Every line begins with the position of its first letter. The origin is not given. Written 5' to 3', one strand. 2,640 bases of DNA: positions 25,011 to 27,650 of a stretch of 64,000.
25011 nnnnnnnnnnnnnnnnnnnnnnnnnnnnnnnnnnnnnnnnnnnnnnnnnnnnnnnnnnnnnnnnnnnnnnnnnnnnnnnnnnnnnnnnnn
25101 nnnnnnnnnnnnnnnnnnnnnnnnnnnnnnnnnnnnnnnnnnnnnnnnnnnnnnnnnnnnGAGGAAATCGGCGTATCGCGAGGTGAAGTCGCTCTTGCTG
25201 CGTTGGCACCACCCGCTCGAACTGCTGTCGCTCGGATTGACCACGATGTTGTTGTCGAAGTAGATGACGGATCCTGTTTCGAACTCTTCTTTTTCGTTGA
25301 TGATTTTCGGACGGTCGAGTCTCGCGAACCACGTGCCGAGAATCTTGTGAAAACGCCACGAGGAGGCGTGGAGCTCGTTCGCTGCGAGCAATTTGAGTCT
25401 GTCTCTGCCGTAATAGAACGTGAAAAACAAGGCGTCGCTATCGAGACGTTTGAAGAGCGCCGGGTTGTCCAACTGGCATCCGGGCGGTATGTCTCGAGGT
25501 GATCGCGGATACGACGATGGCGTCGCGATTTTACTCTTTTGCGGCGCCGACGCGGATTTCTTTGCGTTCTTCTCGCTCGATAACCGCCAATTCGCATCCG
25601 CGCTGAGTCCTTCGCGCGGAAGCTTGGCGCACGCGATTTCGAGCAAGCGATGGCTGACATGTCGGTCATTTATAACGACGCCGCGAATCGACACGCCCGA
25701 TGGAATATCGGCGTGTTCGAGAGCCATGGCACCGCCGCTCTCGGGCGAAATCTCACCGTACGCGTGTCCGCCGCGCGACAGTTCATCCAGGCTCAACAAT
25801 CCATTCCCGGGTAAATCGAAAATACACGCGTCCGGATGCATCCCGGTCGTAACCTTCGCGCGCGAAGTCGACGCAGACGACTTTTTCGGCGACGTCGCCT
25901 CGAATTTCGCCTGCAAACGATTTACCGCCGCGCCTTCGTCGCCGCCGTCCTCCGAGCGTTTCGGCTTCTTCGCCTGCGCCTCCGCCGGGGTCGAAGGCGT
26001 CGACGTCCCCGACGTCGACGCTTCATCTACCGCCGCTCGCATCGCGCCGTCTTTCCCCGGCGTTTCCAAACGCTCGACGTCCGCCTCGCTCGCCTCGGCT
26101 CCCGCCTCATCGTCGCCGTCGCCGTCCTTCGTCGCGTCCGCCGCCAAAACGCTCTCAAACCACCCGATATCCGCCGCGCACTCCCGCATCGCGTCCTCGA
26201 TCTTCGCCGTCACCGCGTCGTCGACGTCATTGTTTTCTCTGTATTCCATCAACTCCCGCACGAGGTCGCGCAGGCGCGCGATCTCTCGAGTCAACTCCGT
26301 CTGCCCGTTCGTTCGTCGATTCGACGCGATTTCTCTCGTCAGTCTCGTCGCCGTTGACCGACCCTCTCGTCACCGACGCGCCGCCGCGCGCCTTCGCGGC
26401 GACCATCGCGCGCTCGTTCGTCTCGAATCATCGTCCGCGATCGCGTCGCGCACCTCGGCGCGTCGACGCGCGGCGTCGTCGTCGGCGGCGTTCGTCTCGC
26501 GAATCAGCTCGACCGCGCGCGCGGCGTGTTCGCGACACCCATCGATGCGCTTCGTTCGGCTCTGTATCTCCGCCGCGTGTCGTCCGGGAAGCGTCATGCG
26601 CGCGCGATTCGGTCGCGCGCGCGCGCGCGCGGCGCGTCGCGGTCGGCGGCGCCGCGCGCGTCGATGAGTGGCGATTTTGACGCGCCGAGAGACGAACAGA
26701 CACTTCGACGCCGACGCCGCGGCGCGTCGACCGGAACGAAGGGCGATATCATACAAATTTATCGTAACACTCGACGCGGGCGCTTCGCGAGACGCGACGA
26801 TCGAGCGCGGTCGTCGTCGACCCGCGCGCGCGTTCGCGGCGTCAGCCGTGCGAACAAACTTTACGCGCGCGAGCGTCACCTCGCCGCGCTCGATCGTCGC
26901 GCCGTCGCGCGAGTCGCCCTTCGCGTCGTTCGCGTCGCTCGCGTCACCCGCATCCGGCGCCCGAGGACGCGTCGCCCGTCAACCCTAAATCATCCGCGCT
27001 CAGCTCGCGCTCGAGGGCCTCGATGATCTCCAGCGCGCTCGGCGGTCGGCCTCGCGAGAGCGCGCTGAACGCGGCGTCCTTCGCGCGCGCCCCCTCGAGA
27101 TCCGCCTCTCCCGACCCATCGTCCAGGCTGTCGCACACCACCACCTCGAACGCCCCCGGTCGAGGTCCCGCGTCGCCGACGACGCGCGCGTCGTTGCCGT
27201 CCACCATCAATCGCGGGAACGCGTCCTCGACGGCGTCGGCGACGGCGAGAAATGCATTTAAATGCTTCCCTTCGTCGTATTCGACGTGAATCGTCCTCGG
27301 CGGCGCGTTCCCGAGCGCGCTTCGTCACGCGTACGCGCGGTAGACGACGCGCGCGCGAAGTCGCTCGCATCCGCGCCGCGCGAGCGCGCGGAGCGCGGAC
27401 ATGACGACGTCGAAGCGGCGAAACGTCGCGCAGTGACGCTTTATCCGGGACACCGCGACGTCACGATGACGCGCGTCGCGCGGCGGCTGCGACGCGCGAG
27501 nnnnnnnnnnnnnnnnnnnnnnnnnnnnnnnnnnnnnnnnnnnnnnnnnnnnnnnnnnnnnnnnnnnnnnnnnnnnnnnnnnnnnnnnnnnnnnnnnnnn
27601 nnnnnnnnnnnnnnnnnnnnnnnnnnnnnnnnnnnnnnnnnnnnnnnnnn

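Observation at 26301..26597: CNOT3-type N-terminal domain of the NOT-box gene is encoded by a separate 5' exon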

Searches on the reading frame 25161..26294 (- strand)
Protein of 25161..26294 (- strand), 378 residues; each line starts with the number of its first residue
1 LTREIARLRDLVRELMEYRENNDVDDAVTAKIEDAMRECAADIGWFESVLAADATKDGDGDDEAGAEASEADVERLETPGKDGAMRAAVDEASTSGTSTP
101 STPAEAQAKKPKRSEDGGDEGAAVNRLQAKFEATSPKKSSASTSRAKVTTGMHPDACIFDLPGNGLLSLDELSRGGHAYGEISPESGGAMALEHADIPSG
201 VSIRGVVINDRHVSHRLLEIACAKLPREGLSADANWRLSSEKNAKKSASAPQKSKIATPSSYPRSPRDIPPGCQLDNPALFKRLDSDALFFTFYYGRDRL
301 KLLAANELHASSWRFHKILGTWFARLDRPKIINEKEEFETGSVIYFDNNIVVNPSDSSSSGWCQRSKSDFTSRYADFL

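Call 4: search_protein_families(library=pfam, max_evalue=10, proteins=[window:25161-26294:-])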
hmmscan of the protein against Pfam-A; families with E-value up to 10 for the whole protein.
seq(378 aa): 1 family
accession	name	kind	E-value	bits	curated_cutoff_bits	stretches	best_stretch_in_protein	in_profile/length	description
PF04153.24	NOT2_3_5_C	-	1.5e-21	77.2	27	1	246-376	10-125/126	NOT2/NOT3/NOT5 C-terminal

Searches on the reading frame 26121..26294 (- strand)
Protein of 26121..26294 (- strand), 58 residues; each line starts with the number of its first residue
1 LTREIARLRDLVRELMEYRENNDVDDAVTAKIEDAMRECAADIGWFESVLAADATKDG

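Call 21: search_protein_families(library=pfam, max_evalue=10, proteins=[window:26121-26294:-])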
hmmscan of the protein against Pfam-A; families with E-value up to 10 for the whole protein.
seq(58 aa): 1 family
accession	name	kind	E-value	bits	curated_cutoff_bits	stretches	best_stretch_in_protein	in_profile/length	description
PF24610.1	DUF7623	-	0.016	15.8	27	1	8-43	21-56/64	Domain of unknown function (DUF7623)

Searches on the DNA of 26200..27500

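Call 59: search_rna_families(source=window, start=26200, end=27500, threshold=evalue, max_evalue=10, show_alignments=2)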
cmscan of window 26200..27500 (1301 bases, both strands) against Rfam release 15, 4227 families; matches with E-value up to 10: 8.
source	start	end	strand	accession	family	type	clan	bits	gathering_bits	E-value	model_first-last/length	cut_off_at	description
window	26784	26913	+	RF04104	MIR918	Gene; miRNA;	-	22.1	268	0.25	1-265/265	no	MIR918 microRNA precursor family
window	27240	27277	+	RF01916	mir-988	Gene; miRNA;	-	18.5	72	1.4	22-59/80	no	mir-988 microRNA precursor family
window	27308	27365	-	RF01531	TB10Cs3H1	Gene; snRNA; snoRNA; HACA-box;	-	17.7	40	2.4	1-62/62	no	Trypanosomatid snoRNA TB10Cs3H1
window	26404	26504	+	RF02789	snoTBR12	Gene; snRNA; snoRNA; CD-box;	-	16.7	77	3.2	1-101/101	no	Small nucleolar RNA TBR12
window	27322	27393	-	RF02647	Cis52_sRNA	Gene; sRNA;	-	16.5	56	1.9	1-179/179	no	Ruegeria cis52 sRNA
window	26445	26501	+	RF00126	ryfA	Gene; sRNA;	-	16.3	80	0.16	68-123/296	no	ryfA RNA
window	27279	27445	+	RF00261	IRES_L-myc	Cis-reg; IRES;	-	13.5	60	6.8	1-221/221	no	L-myc internal ribosome entry site (IRES)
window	26607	26766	-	RF02691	BTH_s19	Gene; sRNA;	-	11.5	153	4.1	1-224/224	no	Burkholderia sRNA 19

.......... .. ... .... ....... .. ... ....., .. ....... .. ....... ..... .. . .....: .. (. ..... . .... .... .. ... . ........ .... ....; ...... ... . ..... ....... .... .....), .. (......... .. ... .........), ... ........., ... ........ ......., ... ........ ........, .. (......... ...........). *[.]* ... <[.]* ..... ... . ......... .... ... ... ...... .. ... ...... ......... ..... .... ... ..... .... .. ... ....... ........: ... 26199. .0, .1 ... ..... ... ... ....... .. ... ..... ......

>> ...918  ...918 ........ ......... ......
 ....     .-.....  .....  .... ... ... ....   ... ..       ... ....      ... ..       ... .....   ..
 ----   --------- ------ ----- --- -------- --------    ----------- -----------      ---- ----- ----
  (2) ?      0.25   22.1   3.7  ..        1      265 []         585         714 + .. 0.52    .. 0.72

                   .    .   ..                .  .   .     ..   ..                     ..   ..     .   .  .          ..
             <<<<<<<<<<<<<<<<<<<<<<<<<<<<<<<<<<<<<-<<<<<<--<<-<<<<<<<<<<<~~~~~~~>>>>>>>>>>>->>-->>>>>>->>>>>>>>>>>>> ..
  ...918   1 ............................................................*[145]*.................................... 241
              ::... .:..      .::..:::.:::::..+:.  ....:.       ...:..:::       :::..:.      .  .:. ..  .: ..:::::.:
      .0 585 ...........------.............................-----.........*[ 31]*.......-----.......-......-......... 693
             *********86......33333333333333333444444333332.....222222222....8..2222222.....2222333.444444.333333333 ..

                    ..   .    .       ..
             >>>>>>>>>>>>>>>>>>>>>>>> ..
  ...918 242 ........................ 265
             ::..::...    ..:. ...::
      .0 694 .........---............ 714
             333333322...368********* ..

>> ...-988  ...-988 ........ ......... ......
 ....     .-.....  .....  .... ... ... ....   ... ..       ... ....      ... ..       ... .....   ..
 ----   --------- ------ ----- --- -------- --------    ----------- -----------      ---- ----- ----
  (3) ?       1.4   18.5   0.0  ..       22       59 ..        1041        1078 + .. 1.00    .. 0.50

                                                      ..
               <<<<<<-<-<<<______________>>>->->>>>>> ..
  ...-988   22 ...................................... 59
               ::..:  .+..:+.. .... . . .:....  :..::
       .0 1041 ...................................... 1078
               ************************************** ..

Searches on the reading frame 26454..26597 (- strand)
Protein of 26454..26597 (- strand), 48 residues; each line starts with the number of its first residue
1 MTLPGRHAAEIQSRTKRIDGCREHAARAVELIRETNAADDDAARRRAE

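Call 21: search_protein_families(library=pfam, max_evalue=10, proteins=[window:26454-26597:-])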
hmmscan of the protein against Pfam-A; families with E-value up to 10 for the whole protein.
seq(48 aa): 0 families
